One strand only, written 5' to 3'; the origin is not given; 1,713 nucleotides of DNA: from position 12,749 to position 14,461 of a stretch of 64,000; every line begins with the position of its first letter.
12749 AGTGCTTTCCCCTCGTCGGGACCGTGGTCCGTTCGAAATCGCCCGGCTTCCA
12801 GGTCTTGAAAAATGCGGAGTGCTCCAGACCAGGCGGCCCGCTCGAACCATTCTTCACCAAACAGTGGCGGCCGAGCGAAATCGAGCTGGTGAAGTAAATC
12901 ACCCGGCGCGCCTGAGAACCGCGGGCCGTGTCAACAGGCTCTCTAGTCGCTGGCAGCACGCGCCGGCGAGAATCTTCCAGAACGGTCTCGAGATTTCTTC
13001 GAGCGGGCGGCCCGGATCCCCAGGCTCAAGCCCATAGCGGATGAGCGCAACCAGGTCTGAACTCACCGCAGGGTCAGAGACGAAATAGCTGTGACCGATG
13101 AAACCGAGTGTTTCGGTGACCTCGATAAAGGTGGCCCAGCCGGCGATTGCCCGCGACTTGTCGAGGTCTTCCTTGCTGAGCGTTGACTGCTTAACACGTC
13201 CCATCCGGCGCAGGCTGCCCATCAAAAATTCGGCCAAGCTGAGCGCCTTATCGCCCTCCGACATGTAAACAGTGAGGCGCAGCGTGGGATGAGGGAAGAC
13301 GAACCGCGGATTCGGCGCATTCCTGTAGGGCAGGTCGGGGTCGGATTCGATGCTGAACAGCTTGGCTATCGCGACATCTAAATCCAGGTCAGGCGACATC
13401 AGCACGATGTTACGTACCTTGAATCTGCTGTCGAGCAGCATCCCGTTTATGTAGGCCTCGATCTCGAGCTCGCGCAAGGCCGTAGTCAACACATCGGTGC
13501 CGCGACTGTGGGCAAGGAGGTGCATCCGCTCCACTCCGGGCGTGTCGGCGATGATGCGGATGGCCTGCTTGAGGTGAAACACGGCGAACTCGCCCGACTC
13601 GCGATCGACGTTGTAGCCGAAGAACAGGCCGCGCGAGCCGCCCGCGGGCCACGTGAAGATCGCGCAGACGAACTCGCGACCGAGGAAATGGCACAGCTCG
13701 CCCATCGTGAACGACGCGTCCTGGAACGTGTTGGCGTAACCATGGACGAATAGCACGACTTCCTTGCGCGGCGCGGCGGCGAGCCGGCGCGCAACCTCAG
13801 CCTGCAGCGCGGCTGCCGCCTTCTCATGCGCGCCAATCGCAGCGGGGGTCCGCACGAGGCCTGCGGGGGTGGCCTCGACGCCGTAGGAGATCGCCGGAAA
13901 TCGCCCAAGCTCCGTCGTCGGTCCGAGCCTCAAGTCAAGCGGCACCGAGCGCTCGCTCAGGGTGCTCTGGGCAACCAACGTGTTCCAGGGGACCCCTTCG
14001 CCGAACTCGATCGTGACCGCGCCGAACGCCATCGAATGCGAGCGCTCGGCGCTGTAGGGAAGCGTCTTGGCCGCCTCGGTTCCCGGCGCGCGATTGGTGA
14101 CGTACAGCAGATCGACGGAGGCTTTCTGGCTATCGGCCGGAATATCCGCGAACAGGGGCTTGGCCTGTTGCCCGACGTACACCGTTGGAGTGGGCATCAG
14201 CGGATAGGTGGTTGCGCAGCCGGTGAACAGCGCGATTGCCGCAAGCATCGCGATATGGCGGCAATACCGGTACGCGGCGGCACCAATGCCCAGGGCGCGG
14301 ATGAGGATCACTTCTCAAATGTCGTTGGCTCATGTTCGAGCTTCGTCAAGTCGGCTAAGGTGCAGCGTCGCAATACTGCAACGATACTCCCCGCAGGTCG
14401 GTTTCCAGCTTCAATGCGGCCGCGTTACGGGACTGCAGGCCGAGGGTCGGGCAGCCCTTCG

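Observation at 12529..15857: Nested second scar: low-GC DUF4105/DUF900 pair flanked by direct copies of the MscS gene 3' end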

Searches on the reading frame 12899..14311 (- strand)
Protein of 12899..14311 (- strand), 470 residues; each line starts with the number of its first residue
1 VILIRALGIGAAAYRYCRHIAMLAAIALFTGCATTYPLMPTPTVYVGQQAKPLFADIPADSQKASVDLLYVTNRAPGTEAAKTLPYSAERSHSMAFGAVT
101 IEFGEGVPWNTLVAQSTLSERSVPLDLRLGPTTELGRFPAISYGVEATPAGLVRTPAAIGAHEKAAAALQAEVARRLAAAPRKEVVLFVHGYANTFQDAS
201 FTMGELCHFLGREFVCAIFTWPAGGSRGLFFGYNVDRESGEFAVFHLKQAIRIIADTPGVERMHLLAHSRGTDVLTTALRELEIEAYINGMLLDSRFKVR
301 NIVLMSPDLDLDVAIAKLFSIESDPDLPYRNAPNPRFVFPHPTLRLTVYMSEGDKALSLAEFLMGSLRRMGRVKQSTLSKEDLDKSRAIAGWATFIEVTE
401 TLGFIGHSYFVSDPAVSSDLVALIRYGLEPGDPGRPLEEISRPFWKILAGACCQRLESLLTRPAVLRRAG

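Call 6: search_protein_families(library=pfam, proteins=[window:12899-14311:-], max_evalue=0.01)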
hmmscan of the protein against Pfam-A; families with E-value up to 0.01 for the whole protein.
window:12899-14311:- (470 aa): 1 family
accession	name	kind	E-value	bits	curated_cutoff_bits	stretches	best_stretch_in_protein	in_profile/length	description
PF05990.18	DUF900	-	2e-54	184.9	20.5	1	166-421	2-229/232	Alpha/beta hydrolase of unknown function (DUF900)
